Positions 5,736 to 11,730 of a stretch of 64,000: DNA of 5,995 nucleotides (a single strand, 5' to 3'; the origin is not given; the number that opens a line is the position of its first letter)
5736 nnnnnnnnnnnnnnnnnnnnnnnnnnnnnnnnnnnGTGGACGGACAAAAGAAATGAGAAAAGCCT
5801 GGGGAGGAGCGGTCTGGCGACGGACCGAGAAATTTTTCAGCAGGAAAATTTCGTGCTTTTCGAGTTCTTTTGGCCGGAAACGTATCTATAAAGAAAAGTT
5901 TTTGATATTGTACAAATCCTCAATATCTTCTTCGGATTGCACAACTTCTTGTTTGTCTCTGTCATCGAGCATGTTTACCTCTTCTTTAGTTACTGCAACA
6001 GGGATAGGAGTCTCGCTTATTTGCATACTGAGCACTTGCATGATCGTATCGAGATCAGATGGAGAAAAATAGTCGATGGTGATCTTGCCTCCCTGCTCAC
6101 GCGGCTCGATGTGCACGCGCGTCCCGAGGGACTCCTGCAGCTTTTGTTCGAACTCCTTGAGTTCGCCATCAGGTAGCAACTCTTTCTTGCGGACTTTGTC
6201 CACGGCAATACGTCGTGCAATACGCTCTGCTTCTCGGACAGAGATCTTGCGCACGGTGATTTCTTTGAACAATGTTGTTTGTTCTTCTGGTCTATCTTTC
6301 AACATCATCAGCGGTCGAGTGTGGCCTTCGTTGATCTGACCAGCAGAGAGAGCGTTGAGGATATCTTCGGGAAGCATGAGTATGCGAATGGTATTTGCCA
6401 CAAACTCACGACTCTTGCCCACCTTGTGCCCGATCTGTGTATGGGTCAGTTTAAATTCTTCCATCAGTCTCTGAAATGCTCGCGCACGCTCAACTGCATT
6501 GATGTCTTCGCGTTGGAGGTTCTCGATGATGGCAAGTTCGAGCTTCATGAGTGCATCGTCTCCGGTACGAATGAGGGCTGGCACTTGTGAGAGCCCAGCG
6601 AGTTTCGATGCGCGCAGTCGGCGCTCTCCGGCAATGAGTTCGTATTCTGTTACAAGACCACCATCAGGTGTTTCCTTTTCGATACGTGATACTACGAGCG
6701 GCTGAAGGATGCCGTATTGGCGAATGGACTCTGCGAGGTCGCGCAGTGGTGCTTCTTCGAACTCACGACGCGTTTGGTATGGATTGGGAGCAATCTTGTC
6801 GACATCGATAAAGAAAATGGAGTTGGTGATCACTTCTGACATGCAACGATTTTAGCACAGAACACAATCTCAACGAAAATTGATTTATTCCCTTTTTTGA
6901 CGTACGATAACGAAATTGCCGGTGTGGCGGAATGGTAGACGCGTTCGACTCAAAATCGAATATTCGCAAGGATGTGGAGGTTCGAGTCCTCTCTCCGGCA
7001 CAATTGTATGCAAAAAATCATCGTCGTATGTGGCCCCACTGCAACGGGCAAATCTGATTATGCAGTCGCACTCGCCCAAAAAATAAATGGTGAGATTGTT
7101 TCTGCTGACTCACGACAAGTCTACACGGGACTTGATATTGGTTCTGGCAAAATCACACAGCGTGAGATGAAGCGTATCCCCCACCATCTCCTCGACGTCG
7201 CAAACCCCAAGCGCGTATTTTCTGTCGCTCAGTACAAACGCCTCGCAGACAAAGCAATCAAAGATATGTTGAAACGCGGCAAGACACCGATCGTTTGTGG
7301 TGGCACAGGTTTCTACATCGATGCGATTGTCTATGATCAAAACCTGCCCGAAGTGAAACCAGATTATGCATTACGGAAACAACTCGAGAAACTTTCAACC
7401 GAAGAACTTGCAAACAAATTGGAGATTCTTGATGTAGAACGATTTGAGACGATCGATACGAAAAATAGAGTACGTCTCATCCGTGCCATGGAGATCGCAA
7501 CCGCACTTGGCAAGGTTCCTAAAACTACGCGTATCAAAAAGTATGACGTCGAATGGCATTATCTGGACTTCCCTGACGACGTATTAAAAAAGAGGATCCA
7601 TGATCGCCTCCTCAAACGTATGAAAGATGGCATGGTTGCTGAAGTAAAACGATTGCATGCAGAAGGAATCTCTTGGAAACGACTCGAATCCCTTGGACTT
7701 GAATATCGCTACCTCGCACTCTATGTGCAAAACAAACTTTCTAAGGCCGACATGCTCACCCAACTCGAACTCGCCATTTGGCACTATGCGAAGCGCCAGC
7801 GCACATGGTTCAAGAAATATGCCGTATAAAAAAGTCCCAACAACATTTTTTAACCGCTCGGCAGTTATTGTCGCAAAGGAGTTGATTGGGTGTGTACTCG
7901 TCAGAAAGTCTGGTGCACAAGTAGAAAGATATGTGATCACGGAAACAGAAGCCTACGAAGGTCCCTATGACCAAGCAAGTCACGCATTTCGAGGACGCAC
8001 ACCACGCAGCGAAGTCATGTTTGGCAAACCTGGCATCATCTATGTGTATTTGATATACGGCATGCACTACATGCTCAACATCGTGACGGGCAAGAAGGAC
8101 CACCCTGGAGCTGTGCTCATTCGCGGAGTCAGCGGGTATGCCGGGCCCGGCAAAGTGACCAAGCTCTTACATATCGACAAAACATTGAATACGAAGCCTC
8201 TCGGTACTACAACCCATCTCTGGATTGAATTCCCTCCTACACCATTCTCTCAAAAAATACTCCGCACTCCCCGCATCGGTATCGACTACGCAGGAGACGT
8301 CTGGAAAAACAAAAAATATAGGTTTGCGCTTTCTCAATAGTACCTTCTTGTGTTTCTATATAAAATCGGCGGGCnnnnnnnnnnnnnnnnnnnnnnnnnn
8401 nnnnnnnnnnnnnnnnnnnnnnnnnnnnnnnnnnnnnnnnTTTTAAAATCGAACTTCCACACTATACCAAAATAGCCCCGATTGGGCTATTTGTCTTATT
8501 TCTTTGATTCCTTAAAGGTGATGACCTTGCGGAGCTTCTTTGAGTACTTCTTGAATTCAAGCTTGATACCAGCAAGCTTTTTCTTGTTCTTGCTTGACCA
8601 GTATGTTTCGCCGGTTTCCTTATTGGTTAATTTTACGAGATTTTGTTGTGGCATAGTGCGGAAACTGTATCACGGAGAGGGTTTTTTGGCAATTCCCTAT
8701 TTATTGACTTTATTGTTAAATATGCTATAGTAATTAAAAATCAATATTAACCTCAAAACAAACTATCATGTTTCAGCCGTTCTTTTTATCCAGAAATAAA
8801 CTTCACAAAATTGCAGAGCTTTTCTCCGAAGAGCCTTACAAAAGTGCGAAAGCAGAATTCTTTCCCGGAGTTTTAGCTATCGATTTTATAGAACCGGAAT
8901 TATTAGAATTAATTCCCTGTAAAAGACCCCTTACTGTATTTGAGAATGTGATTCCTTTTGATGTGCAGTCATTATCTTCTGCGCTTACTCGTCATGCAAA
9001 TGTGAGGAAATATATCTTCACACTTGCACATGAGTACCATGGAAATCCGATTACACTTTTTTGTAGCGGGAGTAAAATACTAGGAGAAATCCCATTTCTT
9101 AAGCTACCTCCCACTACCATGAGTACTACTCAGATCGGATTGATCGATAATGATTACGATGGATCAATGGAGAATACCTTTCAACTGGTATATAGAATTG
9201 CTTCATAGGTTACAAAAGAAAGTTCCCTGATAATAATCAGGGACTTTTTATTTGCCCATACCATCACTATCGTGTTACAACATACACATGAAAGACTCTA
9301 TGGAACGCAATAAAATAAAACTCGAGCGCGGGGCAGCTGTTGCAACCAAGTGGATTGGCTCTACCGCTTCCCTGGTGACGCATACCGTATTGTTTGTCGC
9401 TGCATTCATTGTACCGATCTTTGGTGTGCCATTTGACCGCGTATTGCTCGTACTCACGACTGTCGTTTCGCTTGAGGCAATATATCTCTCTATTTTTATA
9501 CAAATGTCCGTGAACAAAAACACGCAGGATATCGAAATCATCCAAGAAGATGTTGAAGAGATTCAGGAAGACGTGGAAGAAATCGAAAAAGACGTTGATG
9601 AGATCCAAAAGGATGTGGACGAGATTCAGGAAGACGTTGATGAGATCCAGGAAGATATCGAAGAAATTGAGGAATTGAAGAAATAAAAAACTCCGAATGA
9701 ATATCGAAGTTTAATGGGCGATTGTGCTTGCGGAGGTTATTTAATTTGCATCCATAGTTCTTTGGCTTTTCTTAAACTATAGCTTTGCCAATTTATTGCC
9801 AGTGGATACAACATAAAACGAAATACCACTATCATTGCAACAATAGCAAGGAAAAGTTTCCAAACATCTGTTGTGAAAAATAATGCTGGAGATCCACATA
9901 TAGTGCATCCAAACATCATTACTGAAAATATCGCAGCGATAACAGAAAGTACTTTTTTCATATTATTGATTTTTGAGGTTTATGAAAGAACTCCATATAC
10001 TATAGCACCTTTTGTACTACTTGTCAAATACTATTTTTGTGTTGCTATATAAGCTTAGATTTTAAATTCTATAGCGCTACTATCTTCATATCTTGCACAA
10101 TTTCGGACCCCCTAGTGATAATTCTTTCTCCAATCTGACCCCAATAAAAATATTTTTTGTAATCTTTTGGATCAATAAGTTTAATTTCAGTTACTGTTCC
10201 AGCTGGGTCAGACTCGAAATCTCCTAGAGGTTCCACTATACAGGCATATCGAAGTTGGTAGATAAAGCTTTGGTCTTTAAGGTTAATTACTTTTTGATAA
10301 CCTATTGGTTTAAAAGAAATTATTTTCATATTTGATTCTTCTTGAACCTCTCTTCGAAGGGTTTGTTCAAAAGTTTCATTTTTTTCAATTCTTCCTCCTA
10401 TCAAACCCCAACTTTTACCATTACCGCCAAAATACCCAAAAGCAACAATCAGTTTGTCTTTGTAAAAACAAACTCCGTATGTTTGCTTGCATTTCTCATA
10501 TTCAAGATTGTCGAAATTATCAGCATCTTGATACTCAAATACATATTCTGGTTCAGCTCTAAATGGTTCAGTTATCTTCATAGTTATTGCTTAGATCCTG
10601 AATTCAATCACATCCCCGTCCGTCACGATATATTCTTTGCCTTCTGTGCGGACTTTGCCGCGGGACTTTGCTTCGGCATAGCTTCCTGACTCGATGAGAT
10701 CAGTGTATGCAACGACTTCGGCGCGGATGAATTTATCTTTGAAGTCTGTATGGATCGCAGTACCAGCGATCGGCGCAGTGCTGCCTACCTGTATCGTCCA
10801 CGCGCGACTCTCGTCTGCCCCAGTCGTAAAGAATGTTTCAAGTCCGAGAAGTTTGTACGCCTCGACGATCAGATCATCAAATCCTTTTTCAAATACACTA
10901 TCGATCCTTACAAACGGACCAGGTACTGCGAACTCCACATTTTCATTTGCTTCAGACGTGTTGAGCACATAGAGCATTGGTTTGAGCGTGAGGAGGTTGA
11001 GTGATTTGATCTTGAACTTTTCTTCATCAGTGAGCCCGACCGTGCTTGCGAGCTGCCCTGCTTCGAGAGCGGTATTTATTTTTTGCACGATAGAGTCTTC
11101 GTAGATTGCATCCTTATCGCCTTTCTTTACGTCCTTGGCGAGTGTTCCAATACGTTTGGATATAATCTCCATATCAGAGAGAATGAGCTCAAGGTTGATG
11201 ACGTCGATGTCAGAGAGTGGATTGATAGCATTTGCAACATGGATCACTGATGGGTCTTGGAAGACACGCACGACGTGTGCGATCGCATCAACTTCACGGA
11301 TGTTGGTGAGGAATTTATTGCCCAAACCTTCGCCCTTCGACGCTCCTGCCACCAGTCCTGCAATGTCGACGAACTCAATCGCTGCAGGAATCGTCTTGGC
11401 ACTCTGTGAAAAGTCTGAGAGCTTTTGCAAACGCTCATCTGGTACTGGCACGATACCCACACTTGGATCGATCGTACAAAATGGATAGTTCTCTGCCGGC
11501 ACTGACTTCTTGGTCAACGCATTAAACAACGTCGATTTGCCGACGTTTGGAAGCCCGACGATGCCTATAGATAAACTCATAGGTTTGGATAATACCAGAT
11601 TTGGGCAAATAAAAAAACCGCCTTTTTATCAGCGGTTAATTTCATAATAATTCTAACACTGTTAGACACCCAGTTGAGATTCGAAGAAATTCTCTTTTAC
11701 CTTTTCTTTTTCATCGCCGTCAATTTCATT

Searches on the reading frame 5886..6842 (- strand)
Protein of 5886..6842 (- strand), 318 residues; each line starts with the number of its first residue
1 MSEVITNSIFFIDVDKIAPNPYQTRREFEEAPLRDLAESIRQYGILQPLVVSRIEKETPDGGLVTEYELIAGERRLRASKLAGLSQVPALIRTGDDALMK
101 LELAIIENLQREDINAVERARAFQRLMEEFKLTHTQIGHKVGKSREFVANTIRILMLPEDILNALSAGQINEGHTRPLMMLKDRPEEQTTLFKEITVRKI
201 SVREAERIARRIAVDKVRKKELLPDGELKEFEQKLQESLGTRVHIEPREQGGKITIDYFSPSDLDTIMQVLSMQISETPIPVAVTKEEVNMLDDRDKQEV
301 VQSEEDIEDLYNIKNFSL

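Call 7: search_protein_families(library=pfam, proteins=[window:5886-6842:-], max_evalue=0.001)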
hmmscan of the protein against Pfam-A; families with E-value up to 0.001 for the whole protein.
window:5886-6842:- (318 aa): 3 families
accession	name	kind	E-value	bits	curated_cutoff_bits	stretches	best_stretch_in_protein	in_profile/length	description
PF17762.8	HTH_ParB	-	4.4e-30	104.3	22.6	1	112-212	1-100/102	ParB HTH domain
PF02195.25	ParB_N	-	1.9e-27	95.6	26.3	1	10-110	4-95/95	ParB N-terminal domain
PF23552.2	ParB_C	-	3.3e-10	39.7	23.8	1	225-271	2-49/50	ParB dimerisation domain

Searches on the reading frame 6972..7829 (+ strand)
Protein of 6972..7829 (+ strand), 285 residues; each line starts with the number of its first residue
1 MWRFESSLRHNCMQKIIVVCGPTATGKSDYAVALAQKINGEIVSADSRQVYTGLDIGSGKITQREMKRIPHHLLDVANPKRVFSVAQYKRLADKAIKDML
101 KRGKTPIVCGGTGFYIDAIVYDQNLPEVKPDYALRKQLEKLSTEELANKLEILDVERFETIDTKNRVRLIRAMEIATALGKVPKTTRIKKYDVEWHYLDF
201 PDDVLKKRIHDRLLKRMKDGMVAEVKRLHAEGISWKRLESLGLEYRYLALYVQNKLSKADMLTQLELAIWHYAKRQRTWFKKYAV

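Call 7: search_protein_families(library=pfam, proteins=[window:6972-7829:+], max_evalue=0.001)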
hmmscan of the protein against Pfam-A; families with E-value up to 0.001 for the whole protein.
window:6972-7829:+ (285 aa): 3 families
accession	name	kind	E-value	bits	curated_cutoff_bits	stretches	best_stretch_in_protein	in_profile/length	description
PF01715.23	IPPT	-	6.6e-62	209.8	23.6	1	49-282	1-242/243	IPP transferase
PF01745.22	IPT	-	2.6e-10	40.5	20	1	15-89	2-77/233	Isopentenyl transferase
PF13671.12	AAA_33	-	4.7e-06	27.4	27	1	17-77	2-63/143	AAA domain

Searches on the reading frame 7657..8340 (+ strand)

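Call 7: search_protein_families(library=pfam, proteins=[window:7657-8340:+], max_evalue=0.001)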
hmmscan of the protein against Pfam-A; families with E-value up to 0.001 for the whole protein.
window:7657-8340:+ (227 aa): 1 family
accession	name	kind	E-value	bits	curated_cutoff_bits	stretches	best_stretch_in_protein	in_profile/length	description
PF02245.21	Pur_DNA_glyco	-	8.6e-51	172.3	27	2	64-158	2-94/181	Methylpurine-DNA glycosylase (MPG)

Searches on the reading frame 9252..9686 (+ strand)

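Call 39: search_protein_families(library=pfam, proteins=[window:9252-9686:+], max_evalue=0.001)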
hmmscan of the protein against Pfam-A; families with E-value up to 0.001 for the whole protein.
window:9252-9686:+ (144 aa): 7 families
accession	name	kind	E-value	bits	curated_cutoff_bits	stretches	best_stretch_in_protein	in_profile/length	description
PF06210.16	DUF1003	-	6.8e-07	29.9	27.4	1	36-133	2-100/103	Protein of unknown function (DUF1003)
PF06009.19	Laminin_II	-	0.00013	22.4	33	1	97-141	36-80/138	Laminin Domain II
PF07889.17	DUF1664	-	0.00015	22.2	34.6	1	91-140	65-114/124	Protein of unknown function (DUF1664)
PF04728.18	LPP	-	0.00039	21.1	29.1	1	101-135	2-36/53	Lipoprotein leucine-zipper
PF23067.1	MG280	-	0.00054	20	27.4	1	89-141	60-119/259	Uncharacterised protein MG280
PF25526.1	LIP-1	-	0.00067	19.5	34.1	1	83-141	8-66/250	Liprin-alpha-like coiled coil domain 2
PF06103.16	DUF948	-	0.00074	20.1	37.2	0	77-140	24-81/89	Bacterial protein of unknown function (DUF948)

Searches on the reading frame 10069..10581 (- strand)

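Call 39: search_protein_families(library=pfam, proteins=[window:10069-10581:-], max_evalue=0.001)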
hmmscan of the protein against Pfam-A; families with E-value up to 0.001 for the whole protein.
window:10069-10581:- (170 aa): 1 family
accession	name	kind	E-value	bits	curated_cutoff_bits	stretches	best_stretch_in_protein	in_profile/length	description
PF00293.34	NUDIX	-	5.8e-09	36.5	21.1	1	55-141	29-118/134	NUDIX domain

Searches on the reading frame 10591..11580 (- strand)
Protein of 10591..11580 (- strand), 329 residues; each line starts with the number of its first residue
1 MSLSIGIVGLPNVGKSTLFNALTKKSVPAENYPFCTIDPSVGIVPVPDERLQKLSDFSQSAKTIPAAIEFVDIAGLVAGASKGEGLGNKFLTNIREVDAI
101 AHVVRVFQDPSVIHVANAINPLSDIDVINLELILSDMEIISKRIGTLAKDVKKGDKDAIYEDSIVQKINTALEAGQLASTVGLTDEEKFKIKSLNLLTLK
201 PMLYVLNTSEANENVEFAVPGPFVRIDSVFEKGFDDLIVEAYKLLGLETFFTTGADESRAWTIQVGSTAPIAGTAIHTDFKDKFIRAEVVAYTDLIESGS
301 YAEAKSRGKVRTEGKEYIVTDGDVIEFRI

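Call 7: search_protein_families(library=pfam, proteins=[window:10591-11580:-], max_evalue=0.001)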
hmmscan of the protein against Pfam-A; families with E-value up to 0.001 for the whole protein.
window:10591-11580:- (329 aa): 3 families
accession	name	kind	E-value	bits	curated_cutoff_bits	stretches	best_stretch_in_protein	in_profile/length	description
PF06071.19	YchF-GTPase_C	-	3.7e-33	114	27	1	247-329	1-83/84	Protein of unknown function (DUF933)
PF01926.29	MMR_HSR1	-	4e-22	78.9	21.9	1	5-109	2-87/113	50S ribosome-binding GTPase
PF02421.24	FeoB_N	-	9.9e-08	32.1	27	1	5-48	3-46/156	Ferrous iron transport protein B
